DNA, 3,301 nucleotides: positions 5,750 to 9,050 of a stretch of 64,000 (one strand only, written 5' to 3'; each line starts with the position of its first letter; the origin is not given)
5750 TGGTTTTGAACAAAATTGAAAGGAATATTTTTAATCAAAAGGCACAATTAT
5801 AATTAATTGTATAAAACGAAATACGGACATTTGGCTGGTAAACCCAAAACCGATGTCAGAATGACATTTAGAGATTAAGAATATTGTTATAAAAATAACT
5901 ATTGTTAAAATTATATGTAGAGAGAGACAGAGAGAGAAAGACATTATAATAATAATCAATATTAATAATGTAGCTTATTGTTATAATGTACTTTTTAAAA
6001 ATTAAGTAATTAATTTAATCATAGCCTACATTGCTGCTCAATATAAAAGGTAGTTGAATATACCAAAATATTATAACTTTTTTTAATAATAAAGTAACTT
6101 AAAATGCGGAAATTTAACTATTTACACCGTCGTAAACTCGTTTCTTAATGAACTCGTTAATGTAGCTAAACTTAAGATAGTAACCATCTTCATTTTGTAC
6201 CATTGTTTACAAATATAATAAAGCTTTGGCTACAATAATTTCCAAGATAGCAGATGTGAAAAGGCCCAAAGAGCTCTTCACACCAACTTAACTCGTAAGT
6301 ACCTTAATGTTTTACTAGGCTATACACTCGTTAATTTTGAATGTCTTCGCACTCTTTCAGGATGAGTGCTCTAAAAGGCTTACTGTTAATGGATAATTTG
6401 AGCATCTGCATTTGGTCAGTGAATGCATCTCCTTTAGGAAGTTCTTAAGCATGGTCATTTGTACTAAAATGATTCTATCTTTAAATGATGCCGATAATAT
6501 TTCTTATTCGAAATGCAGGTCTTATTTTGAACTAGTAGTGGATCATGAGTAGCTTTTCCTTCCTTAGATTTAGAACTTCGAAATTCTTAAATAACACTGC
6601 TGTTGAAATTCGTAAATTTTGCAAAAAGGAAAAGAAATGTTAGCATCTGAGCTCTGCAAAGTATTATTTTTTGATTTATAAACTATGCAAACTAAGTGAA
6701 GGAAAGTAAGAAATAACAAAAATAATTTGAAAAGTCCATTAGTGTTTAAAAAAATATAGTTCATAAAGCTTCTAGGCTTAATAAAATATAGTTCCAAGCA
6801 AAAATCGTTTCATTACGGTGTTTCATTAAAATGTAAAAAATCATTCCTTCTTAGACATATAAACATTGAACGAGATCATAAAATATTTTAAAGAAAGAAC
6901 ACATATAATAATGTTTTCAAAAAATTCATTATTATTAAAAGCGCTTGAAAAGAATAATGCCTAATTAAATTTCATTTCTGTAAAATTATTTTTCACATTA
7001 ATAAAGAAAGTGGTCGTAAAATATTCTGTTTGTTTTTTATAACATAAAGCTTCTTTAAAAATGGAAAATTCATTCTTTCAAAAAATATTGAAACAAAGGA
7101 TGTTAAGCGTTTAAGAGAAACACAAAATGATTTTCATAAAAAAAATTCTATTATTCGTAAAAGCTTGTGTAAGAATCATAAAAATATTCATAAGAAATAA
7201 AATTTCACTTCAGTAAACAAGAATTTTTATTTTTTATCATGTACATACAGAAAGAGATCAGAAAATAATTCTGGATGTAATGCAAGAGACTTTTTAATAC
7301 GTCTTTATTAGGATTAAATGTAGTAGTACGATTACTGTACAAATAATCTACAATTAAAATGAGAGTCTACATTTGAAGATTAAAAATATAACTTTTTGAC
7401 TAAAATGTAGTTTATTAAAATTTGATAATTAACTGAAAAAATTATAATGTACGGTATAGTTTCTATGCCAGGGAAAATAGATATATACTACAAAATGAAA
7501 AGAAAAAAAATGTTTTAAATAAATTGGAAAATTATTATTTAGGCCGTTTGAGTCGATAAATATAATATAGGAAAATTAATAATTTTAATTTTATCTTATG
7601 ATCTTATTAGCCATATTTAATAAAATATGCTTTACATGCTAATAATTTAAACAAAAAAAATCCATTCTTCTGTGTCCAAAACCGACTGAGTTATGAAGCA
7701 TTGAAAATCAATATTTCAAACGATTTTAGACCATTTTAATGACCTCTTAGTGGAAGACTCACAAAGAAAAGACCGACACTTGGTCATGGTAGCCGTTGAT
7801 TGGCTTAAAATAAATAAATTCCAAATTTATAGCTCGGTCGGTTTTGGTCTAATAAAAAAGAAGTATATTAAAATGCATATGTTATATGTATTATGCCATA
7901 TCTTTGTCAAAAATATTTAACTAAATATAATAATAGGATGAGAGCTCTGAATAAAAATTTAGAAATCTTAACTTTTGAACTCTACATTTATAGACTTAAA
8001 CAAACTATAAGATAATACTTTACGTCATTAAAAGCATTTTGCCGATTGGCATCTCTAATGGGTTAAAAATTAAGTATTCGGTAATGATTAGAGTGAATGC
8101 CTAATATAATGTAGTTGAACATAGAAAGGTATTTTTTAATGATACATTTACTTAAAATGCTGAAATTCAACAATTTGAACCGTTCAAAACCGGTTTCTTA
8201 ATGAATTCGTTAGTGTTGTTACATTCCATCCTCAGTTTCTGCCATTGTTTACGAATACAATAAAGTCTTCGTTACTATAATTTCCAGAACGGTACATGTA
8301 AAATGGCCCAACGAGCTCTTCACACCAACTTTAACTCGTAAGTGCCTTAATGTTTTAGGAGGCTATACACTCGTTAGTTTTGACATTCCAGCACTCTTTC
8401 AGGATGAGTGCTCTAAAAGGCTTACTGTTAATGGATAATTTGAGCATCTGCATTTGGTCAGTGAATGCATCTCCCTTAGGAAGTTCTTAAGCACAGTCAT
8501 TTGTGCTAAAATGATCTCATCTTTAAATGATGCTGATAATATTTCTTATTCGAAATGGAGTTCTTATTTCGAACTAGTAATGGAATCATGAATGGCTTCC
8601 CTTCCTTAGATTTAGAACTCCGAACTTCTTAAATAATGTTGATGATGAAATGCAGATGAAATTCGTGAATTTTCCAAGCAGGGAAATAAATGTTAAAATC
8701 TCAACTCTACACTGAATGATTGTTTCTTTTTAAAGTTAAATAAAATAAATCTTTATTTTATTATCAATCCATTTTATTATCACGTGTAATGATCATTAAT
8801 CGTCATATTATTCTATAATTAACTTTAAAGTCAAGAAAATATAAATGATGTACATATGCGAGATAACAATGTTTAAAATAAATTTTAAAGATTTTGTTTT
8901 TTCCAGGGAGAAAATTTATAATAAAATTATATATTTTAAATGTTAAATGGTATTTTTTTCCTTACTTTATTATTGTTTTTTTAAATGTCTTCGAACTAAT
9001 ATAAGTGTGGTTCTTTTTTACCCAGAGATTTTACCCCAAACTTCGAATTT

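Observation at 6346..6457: A core of about 110 bp that is near-identical between two copies of a duplicated 600-bp segment whose flanks are only about 80-88% identical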

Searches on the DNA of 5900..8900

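Call 7: search_rna_families(source=window, start=5900, end=8900, threshold=evalue, max_evalue=10, show_alignments=4)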
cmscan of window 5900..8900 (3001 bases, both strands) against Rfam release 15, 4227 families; matches with E-value up to 10: 6.
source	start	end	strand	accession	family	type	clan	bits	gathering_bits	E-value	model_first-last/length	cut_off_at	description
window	8528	8594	+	RF04010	mir-3003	Gene; miRNA;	-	21.3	70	2.1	1-76/76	no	mir-3003 microRNA precursor family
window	7227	7301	+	RF02077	STnc220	Gene; sRNA;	-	19.5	60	6.4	1-79/79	no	Salmonella enterica sRNA STnc220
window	8384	8406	-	RF03111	Zeta-pan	Gene; sRNA;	-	19.4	56.7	2.8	1-50/50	no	Zeta-pan RNA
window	8793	8865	+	RF00682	mir-144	Gene; miRNA;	-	18.8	60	0.74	1-78/78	no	mir-144 microRNA precursor family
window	6294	6364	-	RF03111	Zeta-pan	Gene; sRNA;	-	18.3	56.7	5.1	1-50/50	no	Zeta-pan RNA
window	7667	7736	-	RF00047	mir-2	Gene; miRNA;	-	17.6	45.5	7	1-72/72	no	mir-2 microRNA precursor family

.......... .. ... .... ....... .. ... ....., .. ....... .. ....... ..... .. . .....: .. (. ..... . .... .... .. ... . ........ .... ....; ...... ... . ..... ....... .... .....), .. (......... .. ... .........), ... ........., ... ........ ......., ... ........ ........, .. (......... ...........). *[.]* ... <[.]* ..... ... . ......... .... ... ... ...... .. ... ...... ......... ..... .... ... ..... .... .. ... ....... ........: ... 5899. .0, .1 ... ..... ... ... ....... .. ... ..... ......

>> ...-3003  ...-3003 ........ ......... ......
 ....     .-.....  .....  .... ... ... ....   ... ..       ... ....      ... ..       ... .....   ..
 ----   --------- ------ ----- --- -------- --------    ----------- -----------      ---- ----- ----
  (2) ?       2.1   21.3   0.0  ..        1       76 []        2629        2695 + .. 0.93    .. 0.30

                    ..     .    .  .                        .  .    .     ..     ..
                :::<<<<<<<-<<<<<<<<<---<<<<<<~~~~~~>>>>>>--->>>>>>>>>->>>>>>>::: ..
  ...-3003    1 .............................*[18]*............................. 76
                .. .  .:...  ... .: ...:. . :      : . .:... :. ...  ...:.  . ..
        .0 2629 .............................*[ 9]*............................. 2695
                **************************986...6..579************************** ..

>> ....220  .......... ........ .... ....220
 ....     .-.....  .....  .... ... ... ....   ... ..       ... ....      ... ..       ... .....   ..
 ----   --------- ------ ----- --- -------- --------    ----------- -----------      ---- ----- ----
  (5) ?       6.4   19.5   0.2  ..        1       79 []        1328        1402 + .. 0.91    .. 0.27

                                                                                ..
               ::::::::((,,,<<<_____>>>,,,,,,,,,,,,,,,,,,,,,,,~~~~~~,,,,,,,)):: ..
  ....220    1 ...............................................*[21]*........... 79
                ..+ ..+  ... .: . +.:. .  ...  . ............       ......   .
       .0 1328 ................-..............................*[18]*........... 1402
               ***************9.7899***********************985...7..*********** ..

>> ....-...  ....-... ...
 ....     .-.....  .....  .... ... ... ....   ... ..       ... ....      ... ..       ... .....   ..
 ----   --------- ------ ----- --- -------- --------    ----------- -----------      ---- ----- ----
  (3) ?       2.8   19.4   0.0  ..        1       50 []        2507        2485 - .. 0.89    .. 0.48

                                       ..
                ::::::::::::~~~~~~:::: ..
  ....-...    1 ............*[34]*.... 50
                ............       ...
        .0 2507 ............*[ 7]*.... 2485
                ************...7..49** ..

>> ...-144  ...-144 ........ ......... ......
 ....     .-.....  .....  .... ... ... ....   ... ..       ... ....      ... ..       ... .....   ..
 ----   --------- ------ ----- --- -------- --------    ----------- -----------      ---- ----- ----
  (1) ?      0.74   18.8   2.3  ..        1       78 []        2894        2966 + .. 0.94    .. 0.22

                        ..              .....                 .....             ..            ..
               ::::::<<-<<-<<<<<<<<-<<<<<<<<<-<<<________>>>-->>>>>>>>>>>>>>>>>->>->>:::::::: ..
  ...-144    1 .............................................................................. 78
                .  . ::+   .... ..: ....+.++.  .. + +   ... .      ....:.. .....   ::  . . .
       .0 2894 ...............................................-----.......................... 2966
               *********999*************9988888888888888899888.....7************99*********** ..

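Call 52: search_rna_families(source=window, start=6300, end=6540, threshold=evalue, max_evalue=10, show_alignments=3)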
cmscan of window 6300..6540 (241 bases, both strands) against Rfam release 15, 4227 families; matches with E-value up to 10: 3.
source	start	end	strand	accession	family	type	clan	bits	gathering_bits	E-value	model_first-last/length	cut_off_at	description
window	6358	6417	+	RF02297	TtnuCD21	Gene; snRNA; snoRNA; CD-box;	-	16.6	70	6.3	1-65/65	no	Tetrahymena snoRNA TtnuCD21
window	6350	6364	-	RF03111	Zeta-pan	Gene; sRNA;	-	16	56.7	1.4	1-50/50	no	Zeta-pan RNA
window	6300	6407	-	RF01950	KCNQ1OT1_5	Gene; lncRNA;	-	13.4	120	9.7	1-102/226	3'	KCNQ1 overlapping transcript 1 conserved region 5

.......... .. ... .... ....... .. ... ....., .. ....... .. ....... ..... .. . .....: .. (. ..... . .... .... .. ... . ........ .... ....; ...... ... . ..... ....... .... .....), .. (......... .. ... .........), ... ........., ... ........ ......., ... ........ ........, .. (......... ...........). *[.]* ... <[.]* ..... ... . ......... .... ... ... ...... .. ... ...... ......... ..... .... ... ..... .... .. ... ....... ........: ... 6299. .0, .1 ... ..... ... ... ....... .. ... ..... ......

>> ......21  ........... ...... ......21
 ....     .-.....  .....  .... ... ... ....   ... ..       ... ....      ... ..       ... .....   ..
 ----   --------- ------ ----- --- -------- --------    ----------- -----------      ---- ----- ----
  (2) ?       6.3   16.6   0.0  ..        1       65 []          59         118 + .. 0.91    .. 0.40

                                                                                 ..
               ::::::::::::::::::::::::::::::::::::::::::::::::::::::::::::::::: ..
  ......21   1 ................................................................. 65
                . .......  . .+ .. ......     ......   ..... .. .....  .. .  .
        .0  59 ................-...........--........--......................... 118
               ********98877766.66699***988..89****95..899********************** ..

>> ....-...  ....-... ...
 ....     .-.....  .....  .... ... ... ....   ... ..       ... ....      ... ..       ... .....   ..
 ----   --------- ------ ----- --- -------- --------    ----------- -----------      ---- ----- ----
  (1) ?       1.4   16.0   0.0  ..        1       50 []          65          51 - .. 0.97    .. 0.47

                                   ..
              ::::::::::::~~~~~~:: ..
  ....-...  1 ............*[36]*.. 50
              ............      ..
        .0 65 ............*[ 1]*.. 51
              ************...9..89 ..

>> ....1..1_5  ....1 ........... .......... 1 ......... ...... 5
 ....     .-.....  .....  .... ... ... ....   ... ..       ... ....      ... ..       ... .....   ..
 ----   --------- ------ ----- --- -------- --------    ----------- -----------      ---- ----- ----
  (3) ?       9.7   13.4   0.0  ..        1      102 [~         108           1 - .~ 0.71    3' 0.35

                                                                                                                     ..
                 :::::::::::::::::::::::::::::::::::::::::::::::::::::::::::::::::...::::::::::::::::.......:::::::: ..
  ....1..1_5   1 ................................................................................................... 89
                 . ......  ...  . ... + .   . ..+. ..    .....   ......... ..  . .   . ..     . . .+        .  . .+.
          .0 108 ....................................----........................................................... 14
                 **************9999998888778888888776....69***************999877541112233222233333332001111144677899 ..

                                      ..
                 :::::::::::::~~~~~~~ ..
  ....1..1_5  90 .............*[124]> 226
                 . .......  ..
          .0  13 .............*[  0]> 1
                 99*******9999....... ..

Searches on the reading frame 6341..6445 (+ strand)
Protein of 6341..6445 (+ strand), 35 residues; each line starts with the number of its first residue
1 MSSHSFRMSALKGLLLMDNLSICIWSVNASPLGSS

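Call 30: list_cluster_members(proteins=[window:6341-6445:+, window:6360-6458:-, window:8402-8500:-, window:8404-8487:+, window:2149-2445:-, window:3964-4278:-, window:37692-38177:+, window:27179-27481:+, window:32558-32893:+, window:51384-51659:+])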
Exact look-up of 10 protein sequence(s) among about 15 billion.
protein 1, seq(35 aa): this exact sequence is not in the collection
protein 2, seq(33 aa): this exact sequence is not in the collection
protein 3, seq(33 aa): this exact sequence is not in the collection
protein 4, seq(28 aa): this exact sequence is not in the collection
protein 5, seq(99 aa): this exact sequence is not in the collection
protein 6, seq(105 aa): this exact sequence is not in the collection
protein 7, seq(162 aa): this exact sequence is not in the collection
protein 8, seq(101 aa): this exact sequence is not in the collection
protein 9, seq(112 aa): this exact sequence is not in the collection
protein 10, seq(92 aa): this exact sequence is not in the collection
